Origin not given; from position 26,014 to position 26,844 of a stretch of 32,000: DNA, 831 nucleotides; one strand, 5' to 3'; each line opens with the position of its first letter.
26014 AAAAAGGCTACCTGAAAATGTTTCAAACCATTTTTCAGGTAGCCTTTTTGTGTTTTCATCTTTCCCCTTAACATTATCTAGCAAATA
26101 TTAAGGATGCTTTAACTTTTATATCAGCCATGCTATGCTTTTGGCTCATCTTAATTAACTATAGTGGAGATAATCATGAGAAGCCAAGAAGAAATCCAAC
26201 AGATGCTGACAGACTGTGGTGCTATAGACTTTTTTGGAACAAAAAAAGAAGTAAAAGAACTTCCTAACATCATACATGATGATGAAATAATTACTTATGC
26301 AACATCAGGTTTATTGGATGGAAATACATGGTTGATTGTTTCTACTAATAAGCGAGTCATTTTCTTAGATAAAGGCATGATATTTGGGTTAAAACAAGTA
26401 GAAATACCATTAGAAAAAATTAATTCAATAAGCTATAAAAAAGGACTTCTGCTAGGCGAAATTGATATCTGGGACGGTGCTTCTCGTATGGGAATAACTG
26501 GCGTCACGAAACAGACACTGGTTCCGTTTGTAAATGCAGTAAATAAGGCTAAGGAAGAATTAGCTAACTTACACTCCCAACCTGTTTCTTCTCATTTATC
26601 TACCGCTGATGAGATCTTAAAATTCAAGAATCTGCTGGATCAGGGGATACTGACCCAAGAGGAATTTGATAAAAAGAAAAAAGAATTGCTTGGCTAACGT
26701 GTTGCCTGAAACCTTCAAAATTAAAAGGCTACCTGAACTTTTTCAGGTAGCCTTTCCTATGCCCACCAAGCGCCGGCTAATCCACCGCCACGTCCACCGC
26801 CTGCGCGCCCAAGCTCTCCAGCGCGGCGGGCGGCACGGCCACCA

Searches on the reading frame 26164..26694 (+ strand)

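Call 103: search_protein_families(library=pfam, proteins=[window:26164-26694:+], max_evalue=0.001)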
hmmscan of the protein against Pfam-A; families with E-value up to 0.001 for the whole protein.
window:26164-26694:+ (177 aa): 2 families
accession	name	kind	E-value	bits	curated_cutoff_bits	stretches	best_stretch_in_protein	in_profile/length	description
PF14470.12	bPH_3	-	9e-22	77.8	23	1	38-127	2-94/95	Bacterial PH domain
PF09851.14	SHOCT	-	2.2e-08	34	27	1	149-176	1-28/28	Short C-terminal domain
